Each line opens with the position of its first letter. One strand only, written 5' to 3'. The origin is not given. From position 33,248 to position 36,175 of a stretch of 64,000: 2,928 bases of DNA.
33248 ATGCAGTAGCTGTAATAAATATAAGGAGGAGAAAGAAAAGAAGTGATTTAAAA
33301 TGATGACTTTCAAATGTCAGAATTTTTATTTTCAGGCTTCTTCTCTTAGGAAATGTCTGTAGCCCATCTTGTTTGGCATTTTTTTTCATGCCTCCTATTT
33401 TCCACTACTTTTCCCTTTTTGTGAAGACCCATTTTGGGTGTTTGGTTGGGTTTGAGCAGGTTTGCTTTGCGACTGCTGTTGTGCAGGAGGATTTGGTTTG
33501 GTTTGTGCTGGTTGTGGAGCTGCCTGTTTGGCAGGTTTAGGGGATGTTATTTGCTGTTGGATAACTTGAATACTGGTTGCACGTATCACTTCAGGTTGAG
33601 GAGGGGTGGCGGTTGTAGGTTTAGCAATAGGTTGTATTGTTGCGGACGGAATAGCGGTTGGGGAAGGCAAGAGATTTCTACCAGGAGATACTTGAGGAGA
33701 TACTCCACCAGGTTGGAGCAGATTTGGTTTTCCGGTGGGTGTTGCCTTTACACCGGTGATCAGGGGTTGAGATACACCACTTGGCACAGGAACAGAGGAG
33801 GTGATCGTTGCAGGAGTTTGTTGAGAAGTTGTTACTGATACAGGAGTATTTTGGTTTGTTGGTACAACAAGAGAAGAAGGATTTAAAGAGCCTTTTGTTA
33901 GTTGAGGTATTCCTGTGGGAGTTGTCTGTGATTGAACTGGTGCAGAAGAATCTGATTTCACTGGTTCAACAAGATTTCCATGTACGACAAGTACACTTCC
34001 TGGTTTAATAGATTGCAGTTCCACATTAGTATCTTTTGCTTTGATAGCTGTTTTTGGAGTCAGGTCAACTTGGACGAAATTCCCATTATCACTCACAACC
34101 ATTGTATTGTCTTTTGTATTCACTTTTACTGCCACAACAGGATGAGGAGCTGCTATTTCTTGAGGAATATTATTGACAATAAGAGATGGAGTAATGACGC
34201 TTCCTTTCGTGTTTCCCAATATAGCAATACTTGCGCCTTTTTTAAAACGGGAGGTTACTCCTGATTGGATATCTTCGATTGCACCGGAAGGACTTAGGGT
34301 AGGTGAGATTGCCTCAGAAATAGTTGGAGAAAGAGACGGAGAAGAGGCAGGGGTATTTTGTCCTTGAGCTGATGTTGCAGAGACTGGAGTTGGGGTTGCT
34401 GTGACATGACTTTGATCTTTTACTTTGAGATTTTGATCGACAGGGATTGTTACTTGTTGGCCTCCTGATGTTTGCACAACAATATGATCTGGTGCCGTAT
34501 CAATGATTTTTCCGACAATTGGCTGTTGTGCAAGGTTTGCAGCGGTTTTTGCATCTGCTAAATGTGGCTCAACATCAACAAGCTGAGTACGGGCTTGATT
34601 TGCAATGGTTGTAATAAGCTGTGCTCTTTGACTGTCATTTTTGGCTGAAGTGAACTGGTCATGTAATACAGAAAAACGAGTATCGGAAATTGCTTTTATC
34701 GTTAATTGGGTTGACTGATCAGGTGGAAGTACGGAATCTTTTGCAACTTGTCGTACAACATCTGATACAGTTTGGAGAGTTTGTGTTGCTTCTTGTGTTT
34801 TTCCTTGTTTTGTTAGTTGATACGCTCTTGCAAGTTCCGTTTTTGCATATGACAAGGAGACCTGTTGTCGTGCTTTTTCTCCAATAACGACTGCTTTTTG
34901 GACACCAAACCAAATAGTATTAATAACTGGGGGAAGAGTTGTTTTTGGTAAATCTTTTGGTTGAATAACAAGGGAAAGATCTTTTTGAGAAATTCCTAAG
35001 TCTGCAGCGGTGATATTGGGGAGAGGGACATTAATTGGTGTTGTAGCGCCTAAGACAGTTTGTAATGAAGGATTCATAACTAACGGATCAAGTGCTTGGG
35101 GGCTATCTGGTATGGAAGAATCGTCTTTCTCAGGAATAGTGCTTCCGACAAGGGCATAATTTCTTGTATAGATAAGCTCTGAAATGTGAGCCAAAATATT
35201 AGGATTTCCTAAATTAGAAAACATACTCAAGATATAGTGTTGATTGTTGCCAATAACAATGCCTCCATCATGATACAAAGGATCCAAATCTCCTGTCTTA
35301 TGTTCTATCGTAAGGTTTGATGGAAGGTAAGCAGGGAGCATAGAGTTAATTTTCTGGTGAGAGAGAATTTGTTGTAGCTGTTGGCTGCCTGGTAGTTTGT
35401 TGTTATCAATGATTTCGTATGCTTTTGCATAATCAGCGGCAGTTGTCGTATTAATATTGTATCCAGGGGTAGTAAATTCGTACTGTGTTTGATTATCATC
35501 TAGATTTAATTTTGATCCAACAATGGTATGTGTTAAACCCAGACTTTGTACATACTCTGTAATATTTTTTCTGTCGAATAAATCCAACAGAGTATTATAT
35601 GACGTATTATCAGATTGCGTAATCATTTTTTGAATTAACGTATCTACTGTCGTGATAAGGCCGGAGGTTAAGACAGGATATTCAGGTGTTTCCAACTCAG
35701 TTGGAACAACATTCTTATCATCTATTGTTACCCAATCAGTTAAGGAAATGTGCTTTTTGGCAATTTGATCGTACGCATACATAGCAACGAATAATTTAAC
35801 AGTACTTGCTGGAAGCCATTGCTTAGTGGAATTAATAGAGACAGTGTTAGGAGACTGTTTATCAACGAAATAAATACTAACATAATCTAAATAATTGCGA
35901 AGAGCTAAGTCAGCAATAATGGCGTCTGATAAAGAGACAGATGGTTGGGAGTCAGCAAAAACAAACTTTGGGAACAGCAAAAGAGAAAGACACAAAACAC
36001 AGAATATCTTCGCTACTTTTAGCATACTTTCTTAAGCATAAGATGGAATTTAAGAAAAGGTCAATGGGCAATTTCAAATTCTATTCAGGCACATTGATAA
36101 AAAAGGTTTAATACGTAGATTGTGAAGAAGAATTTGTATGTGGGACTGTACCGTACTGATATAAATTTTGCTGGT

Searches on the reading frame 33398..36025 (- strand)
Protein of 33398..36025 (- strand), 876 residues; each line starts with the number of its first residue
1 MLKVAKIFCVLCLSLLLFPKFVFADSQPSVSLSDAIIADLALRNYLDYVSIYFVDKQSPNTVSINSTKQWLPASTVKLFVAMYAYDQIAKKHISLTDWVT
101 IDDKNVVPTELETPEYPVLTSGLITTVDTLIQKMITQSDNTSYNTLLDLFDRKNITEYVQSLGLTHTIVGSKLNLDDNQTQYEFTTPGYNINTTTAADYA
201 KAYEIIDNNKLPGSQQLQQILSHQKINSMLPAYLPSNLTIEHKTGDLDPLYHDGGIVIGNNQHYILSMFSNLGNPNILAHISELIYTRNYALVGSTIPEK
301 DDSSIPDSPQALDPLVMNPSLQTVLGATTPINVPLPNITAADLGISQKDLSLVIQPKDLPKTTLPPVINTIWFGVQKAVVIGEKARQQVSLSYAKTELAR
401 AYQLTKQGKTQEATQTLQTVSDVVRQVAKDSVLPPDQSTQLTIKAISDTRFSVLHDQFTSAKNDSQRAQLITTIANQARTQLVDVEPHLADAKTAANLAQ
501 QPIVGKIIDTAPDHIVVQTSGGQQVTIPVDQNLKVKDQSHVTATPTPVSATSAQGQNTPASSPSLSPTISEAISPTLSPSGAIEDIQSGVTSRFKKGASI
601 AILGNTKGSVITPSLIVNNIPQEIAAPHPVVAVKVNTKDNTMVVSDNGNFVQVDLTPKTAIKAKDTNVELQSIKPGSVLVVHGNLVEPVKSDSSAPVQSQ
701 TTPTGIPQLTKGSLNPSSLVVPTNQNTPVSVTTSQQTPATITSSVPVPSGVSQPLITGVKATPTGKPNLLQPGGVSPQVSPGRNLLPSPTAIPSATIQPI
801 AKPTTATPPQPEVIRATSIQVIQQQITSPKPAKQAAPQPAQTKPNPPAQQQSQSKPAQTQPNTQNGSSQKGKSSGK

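Call 62: find_homologous_proteins(query=window:33398-36025:-, max_evalue=1e-100)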
Query window:33398-36025:- (876 aa): 102 proteins with E <= 1e-100 among 8000 candidates.
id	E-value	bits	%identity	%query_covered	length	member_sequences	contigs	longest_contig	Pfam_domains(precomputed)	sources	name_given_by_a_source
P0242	0.0e+0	1877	100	100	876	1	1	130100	PF13354.13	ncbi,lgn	-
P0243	0.0e+0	1149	66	96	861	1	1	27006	PF13354.13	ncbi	-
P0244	0.0e+0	1048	63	100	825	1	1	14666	PF13354.13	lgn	-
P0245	4.8e-230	784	51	96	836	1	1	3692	PF13354.13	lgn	-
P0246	2.9e-225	768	51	95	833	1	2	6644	PF13354.13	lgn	-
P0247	1.8e-217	743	49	93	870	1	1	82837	PF13354.13,PF18915.6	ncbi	-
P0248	1.6e-216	739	48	97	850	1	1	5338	PF13354.13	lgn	-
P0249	3.2e-212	725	47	94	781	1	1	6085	PF13354.13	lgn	-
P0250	3.6e-185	636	45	94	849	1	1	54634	PF13354.13,PF18915.6,PF00144.30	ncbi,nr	ncbi:MAG TPA: serine hydrolase [Patescibacteria group bacterium]|nr:serine hydrolase [Patescibacteri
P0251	4.7e-180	619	43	94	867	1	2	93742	PF13354.13,PF00144.30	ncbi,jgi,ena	-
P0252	1.1e-176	608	43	95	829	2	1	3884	PF13354.13,PF18915.6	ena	-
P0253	1.9e-175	604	41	93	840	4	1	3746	PF13354.13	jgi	jgi:beta-lactamase class A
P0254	2.0e-174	600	46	80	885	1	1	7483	PF13354.13,PF00144.30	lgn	-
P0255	1.3e-172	594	43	97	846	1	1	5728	PF13354.13,PF00768.26,PF00905.28,PF18915.6,PF00144.30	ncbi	-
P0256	6.4e-172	592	42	97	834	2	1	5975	PF13354.13,PF00905.28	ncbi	-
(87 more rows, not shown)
